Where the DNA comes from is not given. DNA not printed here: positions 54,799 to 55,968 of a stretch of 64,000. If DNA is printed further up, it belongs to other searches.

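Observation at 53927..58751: Five-gene translationally coupled cassette: stand-alone A domain, carrier protein, GNAT-like protein, formyltransferase and LLM oxidoreductase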

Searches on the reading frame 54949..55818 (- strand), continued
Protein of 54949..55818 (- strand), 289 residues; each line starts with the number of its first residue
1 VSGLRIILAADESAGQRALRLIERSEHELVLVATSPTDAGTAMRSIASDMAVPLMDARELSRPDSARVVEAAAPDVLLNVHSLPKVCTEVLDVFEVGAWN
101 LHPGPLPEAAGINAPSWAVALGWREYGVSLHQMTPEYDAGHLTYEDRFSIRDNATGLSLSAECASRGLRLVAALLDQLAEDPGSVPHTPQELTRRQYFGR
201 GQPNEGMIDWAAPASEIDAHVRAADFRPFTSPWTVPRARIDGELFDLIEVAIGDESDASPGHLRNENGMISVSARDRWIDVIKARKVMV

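Call 34: find_encoding_contigs(protein=P0026, flank=10000, max_places=2)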
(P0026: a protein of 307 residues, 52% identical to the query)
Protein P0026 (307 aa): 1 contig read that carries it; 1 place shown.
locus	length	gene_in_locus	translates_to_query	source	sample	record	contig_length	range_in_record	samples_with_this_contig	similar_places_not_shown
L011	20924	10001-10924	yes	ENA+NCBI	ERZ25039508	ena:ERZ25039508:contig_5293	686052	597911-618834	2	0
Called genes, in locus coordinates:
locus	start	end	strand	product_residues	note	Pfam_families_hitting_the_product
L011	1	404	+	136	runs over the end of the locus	-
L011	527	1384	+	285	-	PF00106:adh_short, PF08659:KR, PF13561:adh_short_C2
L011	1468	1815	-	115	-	PF01872:RibD_C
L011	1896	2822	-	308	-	PF02668:TauD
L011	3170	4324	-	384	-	-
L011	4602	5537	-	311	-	-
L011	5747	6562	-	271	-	PF28474:DUF8412, PF13376:OmdA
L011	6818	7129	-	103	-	-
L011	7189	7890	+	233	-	-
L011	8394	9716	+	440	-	PF00501:AMP-binding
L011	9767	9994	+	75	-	-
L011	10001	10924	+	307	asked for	PF00551:Formyl_trans_N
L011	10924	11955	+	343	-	PF00296:Bac_luciferase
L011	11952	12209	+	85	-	PF00550:PP-binding (weak)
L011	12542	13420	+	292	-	-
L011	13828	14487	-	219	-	PF00027:cNMP_binding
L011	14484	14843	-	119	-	-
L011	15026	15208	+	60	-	PF00072:Response_reg (weak)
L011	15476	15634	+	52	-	-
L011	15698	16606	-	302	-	-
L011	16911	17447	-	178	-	PF10604:Polyketide_cyc2 (weak), PF08327:AHSA1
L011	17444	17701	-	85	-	-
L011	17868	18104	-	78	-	-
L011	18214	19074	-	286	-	PF04542:Sigma70_r2, PF08281:Sigma70_r4_2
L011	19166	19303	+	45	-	-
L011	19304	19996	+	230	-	-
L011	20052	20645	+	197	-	PF28474:DUF8412, PF13376:OmdA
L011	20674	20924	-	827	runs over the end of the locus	PF01266:DAO, PF13450:NAD_binding_8 (faint), PF16350:FAO_M (weak), PF01571:GCV_T, PF08669:GCV_T_C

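Call 35: find_encoding_contigs(protein=P0082, flank=10000, max_places=2)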
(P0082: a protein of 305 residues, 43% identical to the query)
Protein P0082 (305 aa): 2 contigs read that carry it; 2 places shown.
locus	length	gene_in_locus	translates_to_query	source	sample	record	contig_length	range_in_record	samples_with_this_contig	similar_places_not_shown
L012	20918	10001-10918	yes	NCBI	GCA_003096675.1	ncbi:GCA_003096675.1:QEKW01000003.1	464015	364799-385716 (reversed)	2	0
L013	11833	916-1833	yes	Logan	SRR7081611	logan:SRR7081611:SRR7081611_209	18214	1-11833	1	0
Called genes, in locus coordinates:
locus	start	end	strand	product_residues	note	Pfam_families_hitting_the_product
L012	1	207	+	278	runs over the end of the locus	PF01483:P_proprotein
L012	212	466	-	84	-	-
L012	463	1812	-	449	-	PF00355:Rieske, PF19301:LigXa_C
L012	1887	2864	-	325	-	PF01965:DJ-1_PfpI, PF00165:HTH_AraC, PF12833:HTH_18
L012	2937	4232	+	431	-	PF07690:MFS_1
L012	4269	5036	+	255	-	PF09339:HTH_IclR, PF12802:MarR_2 (faint), PF25213:HVO_A0261_N (weak), PF01614:IclR_C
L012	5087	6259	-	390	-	PF01326:PPDK_N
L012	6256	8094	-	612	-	PF27448:Rph_4th, PF00391:PEP-utilizers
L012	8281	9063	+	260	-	PF00106:adh_short, PF08659:KR (weak), PF13561:adh_short_C2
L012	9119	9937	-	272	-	PF00561:Abhydrolase_1, PF12146:Hydrolase_4, PF12697:Abhydrolase_6 (weak)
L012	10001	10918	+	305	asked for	PF00551:Formyl_trans_N, PF02911:Formyl_trans_C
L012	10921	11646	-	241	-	PF00805:Pentapeptide (weak), PF13576:Pentapeptide_3 (faint), PF00805:Pentapeptide, PF13599:Pentapeptide_4 (weak), PF00805:Pentapeptide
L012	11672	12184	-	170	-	PF10604:Polyketide_cyc2 (weak), PF08327:AHSA1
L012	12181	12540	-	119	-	PF01022:HTH_5, PF12802:MarR_2 (weak), PF12840:HTH_20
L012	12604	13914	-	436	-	PF00067:p450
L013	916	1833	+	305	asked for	PF00551:Formyl_trans_N, PF02911:Formyl_trans_C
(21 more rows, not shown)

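Call 80: list_cluster_members(proteins=[P0037, P0026, P0009, P0035])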
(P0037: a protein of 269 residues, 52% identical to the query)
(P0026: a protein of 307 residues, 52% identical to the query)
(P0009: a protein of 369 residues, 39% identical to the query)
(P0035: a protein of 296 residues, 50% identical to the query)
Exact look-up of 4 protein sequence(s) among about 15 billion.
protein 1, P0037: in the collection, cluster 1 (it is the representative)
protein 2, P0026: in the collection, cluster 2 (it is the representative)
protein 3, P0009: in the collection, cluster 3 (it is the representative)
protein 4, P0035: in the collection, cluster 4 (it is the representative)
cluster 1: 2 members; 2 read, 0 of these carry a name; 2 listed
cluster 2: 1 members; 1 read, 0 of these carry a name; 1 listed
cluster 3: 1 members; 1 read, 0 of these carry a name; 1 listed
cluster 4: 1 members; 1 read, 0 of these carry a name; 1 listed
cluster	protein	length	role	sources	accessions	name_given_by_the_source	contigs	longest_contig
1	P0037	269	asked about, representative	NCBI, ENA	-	-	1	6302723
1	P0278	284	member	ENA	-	-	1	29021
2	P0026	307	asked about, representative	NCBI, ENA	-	-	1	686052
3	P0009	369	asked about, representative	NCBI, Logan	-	-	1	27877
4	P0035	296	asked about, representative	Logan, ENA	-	-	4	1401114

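Call 81: find_encoding_contigs(protein=P0035, flank=10000, max_places=2)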
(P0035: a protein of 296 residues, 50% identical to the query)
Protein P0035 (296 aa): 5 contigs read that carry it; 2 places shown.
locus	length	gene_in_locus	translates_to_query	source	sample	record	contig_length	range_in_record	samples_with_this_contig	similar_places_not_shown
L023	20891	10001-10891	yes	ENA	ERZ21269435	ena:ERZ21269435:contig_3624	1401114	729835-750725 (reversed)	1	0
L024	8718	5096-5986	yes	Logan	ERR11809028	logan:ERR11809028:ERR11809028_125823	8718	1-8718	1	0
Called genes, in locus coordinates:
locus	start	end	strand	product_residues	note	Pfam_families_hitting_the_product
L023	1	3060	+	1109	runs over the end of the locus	PF00668:Condensation (weak), PF00501:AMP-binding, PF13193:AMP-binding_C (weak), PF00550:PP-binding, PF00975:Thioesterase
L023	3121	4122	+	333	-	PF02668:TauD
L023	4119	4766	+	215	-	PF02423:OCD_Mu_crystall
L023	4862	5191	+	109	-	-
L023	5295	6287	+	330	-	PF03704:BTAD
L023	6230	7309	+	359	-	-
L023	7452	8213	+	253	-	-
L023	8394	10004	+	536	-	PF00501:AMP-binding, PF13193:AMP-binding_C (faint)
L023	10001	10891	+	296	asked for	PF00551:Formyl_trans_N, PF02911:Formyl_trans_C (weak)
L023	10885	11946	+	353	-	PF00296:Bac_luciferase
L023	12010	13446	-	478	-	PF10646:Germane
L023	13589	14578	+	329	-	PF04909:Amidohydro_2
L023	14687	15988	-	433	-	PF18884:TSP3_bac (faint), PF13946:DUF4214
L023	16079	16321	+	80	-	PF00510:COX3 (weak)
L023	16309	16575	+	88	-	-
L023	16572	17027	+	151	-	PF13473:Cupredoxin_1 (weak), PF06525:SoxE (faint)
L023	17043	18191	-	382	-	PF00365:PFK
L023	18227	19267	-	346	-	-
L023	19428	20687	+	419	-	PF05977:MFS_3, PF07690:MFS_1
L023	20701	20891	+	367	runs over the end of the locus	PF02826:2-Hacid_dh_C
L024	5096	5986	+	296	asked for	PF00551:Formyl_trans_N, PF02911:Formyl_trans_C (weak)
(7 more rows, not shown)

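Call 83: search_protein_families(library=pfam, proteins=[L023:4862-5191:+, L023:7452-8213:+, L023:6230-7309:+, L010:5259-6251:+, L010:2087-2257:+, L011:7189-7890:+], max_evalue=0.01)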
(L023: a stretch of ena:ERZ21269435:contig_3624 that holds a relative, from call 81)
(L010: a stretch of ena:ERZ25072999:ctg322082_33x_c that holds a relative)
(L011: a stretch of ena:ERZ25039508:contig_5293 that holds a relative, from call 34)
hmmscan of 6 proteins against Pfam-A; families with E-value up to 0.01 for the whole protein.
L023:4862-5191:+ (109 aa): 0 families

L023:7452-8213:+ (253 aa): 0 families

L023:6230-7309:+ (359 aa): 0 families

L010:5259-6251:+ (330 aa): 1 family
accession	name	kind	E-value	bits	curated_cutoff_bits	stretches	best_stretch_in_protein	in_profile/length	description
PF13401.12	AAA_22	-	0.0079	17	27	0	130-187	4-60/130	AAA domain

L010:2087-2257:+ (56 aa): 0 families

L011:7189-7890:+ (233 aa): 0 families

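Call 93: search_dna_similar(query=window:54949-55818:-, collection=plasmids, mode=protein, max_evalue=1e-15, max_rows=15)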
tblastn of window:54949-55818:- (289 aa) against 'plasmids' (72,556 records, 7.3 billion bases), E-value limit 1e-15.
Records with a match: 60; places in all: 60; records where one place covers at least 80% of the query: 10.
Best place of each record, by identity: <60% 60.
By first word of the organism name: Pantoea 41; Salmonella 3; Shinella 2; Rhizobium 2; Ruegeria 2; Proteus 2; Deinococcus 1; Streptomyces 1; Methylobacterium 1; Agrobacterium 1; and 4 more.
By predicted mobility (MOB-suite, as given by PLSDB): non-mobilizable 49; mobilizable 10; conjugative 1.
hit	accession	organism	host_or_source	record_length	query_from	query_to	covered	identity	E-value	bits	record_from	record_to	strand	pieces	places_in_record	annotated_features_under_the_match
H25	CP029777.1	Deinococcus actinosclerus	mixed culture,wastewater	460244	4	279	96%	41.3%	6e-44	166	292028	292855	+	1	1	hypothetical protein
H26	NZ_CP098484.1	Streptomyces sp. Caat 7-52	Bacteria,soil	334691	1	249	86%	33.5%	9e-28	119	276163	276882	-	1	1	polyketide synthase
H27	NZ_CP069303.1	Shinella sp. PSBB067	monoisolate,Minnesota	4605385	1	287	99%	28.8%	8e-22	102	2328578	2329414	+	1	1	none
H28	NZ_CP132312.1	Shinella zoogloeoides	Homo sapiens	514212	1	261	90%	29.7%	3e-19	95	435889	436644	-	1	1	MupA/Atu3671 family FMN-dependent luciferase-like monooxygenase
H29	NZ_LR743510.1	Methylobacterium bullatum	-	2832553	75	279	71%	35.2%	7e-18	91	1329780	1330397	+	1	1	none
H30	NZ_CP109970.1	Agrobacterium salinitolerans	-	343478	1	248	86%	27.9%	1e-19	96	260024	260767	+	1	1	formyltransferase family protein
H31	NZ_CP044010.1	Rhizobium sp. BG6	Prosopis cineraria,pure bacterial ...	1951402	1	226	78%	30.3%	6e-20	97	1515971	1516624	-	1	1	none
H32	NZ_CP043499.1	Rhizobium grahamii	Prosopis cineraria,pure bacterial ...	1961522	1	226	78%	30.3%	6e-20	97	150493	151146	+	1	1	none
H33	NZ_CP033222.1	Parasedimentitalea marina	Cell culture,deep seawater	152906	1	259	90%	26.3%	3e-17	89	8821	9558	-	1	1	MupA/Atu3671 family FMN-dependent luciferase-like monooxygenase | glycosyltransferase family 2 protein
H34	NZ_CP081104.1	Ruegeria conchae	-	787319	69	288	76%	30.4%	5e-24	108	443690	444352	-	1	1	MupA/Atu3671 family FMN-dependent luciferase-like monooxygenase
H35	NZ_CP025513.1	Neorhizobium sp. SOG26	Oryza glumipatula,Whole ...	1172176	27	261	81%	27.2%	3e-19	95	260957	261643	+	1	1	none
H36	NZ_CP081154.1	Aliiroseovarius sp. M344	-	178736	75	276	70%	30.9%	1e-18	93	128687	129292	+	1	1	MupA/Atu3671 family FMN-dependent luciferase-like monooxygenase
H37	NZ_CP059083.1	Pantoea ananatis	Allium cepa,onion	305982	46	233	65%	33.2%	2e-20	98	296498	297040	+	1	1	arnA: bifunctional UDP-4-amino-4-deoxy-L-arabinose ...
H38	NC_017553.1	Pantoea ananatis PA13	-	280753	46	233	65%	33.2%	2e-20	98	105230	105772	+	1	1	arnA: bifunctional UDP-4-amino-4-deoxy-L-arabinose ...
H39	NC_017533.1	Pantoea ananatis AJ13355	-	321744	46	233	65%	33.2%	4e-20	97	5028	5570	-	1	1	arnA: bifunctional UDP-4-amino-4-deoxy-L-arabinose ...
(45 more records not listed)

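Call 94: get_annotated_region(hit=H34, flank=9000)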
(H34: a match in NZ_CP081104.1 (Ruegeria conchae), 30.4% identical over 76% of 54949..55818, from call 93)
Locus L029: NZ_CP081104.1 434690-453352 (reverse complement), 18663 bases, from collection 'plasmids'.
description: Ruegeria conchae strain M340 plasmid unnamed1, complete sequence
organism: Ruegeria conchae (NCBI taxid 981384)
taxonomy: Bacteria; Pseudomonadota; Alphaproteobacteria; Rhodobacterales; Roseobacteraceae; Ruegeria; Ruegeria conchae
host: -; source: -; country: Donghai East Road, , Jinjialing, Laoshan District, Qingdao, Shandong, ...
typing (MOB-suite, as given by PLSDB): non-mobilizable
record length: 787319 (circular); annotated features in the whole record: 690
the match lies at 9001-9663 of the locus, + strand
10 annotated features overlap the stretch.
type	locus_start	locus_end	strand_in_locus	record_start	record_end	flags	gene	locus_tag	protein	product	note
CDS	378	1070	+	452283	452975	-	-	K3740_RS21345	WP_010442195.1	sugar transferase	-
CDS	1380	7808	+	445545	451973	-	-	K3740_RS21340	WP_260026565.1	type I polyketide synthase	-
CDS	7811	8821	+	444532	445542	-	-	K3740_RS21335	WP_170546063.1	glycosyltransferase family 2 protein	-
CDS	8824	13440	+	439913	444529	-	-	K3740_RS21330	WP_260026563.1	MupA/Atu3671 family FMN-dependent luciferase-like monooxygenase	-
CDS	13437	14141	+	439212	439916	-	-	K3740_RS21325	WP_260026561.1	4'-phosphopantetheinyl transferase superfamily protein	-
CDS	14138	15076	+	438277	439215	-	-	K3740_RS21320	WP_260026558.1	hypothetical protein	-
CDS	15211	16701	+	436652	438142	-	-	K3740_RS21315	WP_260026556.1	hypothetical protein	-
CDS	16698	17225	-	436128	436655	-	-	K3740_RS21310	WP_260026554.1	serine acetyltransferase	-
CDS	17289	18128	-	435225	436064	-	-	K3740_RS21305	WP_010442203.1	2OG-Fe(II) oxygenase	-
CDS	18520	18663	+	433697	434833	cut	-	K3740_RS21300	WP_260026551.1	Gfo/Idh/MocA family oxidoreductase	-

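Call 95: get_annotated_region(hit=H28, flank=9000)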
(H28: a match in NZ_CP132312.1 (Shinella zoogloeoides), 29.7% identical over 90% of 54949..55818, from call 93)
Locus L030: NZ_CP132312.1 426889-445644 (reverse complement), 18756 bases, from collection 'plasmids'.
description: Shinella zoogloeoides strain UPHL-collab-1 plasmid unnamed2, complete sequence
organism: Shinella zoogloeoides (NCBI taxid 352475)
taxonomy: Bacteria; Pseudomonadota; Alphaproteobacteria; Hyphomicrobiales; Rhizobiaceae; Shinella; Shinella zoogloeoides
host: -; source: Homo sapiens; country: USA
typing (MOB-suite, as given by PLSDB): non-mobilizable
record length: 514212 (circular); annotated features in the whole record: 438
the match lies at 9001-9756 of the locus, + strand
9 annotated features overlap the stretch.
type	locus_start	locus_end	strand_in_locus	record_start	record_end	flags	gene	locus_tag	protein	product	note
CDS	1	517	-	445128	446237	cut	-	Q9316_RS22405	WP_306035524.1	DUF535 family protein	-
CDS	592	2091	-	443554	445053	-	-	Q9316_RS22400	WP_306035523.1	oligosaccharide flippase family protein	-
CDS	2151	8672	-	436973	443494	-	-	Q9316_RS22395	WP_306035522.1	type I polyketide synthase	-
CDS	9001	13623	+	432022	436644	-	-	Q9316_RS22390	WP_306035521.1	MupA/Atu3671 family FMN-dependent luciferase-like monooxygenase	-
CDS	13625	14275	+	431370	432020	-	-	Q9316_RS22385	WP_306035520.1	4'-phosphopantetheinyl transferase superfamily protein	-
CDS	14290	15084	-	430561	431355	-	-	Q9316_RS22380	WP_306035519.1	WecB/TagA/CpsF family glycosyltransferase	-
CDS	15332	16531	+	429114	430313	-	-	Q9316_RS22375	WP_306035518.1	glycosyltransferase family 2 protein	-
CDS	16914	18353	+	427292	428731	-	-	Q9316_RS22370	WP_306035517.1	exopolysaccharide biosynthesis polyprenyl glycosylphosphotransferase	GO:0032508 - DNA duplex unwinding [Evidence IEA]; GO:0006260 - DNA replication [Evidence IEA]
CDS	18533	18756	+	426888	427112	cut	-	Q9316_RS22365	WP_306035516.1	hypothetical protein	-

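Call 96: get_annotated_region(hit=H25, flank=9000)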
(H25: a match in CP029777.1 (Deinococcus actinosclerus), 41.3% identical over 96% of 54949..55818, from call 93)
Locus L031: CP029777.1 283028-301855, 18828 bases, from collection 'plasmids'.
description: Deinococcus actinosclerus strain SJTR plasmid unnamed3, complete sequence
organism: Deinococcus actinosclerus (NCBI taxid 1768108)
taxonomy: Bacteria; Deinococcota; Deinococci; Deinococcales; Deinococcaceae; Deinococcus; Deinococcus actinosclerus
host: -; source: mixed culture,wastewater; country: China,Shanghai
typing (MOB-suite, as given by PLSDB): non-mobilizable
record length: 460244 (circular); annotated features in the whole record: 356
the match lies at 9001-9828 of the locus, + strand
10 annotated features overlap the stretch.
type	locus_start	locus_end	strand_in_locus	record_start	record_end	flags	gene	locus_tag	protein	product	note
CDS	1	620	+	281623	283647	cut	-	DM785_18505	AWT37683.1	beta-galactosidase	-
CDS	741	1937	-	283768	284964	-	-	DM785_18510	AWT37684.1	hypothetical protein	-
CDS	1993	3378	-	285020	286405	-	-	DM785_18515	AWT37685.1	capsule biosynthesis protein CapK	-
CDS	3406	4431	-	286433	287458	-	-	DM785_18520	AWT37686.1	hypothetical protein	-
CDS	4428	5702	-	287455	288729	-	-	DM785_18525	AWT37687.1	hypothetical protein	-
CDS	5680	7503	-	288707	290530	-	-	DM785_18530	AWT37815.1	polysaccharide biosynthesis protein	-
CDS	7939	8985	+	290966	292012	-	-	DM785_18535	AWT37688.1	hypothetical protein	-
CDS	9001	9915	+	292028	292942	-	-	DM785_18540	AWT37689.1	hypothetical protein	-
CDS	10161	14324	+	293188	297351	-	-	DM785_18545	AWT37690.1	hypothetical protein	-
CDS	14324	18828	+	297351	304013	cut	-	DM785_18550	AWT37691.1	polyketide synthase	-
